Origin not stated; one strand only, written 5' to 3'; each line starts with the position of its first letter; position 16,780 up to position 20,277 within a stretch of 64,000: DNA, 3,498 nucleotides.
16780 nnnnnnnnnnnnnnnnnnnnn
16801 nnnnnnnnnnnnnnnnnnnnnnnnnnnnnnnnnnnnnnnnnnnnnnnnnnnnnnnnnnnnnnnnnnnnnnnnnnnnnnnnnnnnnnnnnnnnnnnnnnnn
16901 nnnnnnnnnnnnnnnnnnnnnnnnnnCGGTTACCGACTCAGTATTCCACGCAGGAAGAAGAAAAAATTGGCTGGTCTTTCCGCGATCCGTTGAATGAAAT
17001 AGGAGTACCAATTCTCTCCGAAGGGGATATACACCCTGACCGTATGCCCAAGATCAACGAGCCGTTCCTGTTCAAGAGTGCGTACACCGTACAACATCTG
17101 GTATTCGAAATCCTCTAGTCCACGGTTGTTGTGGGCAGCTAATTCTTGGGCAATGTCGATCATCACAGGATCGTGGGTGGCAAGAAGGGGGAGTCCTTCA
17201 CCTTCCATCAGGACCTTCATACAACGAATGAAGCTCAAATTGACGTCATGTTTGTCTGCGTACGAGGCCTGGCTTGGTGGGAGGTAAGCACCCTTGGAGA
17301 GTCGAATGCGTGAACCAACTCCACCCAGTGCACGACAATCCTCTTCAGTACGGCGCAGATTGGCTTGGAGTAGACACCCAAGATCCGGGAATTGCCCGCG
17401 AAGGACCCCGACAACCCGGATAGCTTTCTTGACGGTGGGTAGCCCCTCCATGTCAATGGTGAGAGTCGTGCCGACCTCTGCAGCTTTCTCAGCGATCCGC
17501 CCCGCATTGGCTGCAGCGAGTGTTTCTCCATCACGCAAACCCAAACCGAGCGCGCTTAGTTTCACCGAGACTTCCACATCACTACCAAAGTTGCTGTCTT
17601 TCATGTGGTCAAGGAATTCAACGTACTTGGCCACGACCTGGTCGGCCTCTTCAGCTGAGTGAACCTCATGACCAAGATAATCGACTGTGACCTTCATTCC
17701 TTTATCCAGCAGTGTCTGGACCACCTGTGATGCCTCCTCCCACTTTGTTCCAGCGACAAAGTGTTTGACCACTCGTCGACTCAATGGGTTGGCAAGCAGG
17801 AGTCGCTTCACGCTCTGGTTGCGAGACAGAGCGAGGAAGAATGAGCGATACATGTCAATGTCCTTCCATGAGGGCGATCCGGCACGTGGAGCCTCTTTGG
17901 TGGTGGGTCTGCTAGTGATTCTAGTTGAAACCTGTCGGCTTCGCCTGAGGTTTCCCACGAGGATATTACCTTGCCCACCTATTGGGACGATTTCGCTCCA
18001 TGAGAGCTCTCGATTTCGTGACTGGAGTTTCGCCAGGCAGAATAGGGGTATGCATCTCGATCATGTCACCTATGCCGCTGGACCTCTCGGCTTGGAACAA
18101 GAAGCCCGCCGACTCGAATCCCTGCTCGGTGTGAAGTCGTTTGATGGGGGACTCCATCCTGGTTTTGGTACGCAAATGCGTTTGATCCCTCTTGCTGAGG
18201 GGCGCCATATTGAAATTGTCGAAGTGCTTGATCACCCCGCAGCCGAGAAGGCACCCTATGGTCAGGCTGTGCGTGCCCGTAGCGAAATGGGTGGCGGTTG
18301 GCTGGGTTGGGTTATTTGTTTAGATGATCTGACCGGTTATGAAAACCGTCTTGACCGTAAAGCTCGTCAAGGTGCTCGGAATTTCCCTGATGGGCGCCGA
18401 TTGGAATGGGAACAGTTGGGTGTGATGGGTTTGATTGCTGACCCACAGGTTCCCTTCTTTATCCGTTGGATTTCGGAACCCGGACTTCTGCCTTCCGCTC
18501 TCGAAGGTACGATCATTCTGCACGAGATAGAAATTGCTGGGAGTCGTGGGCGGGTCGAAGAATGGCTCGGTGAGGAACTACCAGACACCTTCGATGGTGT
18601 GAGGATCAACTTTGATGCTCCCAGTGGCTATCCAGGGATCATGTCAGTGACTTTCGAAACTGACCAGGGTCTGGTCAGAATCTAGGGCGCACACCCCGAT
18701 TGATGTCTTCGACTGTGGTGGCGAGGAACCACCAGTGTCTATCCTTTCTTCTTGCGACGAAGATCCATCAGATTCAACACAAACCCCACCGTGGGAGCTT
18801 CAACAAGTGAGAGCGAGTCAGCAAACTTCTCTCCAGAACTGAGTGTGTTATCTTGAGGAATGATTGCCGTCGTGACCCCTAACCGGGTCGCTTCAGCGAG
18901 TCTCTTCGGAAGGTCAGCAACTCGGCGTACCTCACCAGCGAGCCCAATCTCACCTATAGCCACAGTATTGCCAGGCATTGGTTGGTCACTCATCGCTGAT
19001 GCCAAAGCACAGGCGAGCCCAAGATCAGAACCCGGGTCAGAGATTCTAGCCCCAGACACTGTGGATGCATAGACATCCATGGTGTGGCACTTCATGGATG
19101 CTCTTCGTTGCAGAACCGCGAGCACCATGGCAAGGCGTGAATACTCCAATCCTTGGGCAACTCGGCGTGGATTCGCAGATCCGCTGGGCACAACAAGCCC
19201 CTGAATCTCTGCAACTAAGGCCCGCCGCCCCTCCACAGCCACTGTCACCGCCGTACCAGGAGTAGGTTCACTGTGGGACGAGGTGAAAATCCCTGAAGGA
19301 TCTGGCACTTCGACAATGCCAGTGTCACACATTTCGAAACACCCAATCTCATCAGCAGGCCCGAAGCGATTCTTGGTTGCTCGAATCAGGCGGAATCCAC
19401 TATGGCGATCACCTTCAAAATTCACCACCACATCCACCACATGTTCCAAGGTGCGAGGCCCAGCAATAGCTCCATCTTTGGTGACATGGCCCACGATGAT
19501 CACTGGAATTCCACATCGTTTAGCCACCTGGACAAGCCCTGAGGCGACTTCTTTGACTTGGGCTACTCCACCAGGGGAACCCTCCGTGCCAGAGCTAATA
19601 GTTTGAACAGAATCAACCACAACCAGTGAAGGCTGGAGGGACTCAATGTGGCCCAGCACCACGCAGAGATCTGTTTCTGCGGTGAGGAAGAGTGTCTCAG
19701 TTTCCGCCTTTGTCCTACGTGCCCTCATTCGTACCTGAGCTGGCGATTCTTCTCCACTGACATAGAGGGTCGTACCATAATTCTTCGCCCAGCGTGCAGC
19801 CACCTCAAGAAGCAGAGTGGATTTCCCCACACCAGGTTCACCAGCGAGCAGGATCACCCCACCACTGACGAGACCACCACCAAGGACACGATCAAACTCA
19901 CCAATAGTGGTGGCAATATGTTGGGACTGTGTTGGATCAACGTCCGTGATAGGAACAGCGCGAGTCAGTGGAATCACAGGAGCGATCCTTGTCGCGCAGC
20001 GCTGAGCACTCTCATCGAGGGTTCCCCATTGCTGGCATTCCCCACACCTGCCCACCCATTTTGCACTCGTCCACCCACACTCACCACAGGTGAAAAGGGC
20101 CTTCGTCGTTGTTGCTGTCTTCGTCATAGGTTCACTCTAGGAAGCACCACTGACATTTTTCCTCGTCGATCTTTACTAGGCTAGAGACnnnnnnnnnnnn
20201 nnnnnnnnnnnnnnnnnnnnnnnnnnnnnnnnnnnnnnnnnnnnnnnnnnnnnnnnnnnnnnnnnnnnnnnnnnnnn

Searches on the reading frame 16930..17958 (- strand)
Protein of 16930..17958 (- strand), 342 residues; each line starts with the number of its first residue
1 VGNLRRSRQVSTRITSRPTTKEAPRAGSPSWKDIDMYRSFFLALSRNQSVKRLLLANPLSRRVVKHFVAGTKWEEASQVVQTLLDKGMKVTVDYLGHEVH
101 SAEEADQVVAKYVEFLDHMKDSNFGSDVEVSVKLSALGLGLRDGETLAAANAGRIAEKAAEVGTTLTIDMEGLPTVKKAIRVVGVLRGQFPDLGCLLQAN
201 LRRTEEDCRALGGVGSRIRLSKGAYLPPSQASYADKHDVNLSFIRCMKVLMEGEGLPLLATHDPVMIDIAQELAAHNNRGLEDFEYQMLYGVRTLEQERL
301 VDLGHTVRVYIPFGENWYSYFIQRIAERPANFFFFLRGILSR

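Call 81: search_protein_families(library=pfam, proteins=[window:16930-17958:-], max_evalue=0.001)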
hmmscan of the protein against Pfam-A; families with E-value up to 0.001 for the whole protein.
window:16930-17958:- (342 aa): 1 family
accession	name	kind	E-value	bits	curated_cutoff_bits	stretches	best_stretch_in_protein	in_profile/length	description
PF01619.24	Pro_dh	-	8.4e-22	78.5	27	1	79-327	4-268/278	Proline dehydrogenase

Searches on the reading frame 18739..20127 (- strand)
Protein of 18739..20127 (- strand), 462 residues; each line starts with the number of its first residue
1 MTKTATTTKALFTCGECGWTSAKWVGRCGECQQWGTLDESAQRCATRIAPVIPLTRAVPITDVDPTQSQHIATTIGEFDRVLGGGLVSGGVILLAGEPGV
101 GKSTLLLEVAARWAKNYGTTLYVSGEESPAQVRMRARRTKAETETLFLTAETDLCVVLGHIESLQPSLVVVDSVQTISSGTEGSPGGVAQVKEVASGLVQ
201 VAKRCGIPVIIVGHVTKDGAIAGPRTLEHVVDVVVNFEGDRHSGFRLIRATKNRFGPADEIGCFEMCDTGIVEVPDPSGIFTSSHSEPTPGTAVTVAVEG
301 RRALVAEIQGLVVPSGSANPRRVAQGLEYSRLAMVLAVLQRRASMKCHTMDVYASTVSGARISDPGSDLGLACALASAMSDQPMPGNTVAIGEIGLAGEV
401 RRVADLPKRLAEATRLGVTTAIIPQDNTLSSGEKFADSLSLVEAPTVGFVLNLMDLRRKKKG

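Call 81: search_protein_families(library=pfam, proteins=[window:18739-20127:-], max_evalue=0.001)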
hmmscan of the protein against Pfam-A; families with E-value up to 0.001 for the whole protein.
window:18739-20127:- (462 aa): 10 families
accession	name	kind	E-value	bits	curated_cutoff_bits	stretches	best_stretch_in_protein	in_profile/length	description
PF13481.12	AAA_25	-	2.4e-18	66.9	27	1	67-220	11-195/195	AAA domain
PF06745.19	ATPase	-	2.5e-15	56.9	26.6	1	72-145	2-76/231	KaiC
PF03796.21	DnaB_C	-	6.1e-10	39.4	27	1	71-141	2-72/255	DnaB-like helicase C terminal domain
PF18073.7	Zn_ribbon_LapB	-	7.9e-09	35.5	25.7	1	12-39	1-28/28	Rubredoxin metal binding domain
PF05362.19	Lon_C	-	7.1e-07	29.4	21.1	1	358-428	102-173/205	Lon protease (S16) C-terminal proteolytic domain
PF13541.12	ChlI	-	3e-06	27.6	27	1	368-427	62-121/121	Subunit ChlI of Mg-chelatase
PF13401.12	AAA_22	-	1.9e-05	25.4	27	1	89-214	5-123/130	AAA domain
PF13191.12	AAA_16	-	4.8e-05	24.4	32.6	1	78-132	16-64/167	AAA ATPase domain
PF25199.1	nSTAND_NTPase5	-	0.00014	22.2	34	1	90-149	42-102/145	Novel STAND NTPase 5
PF13604.12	AAA_30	-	0.00027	21.2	27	1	90-174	19-97/191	AAA domain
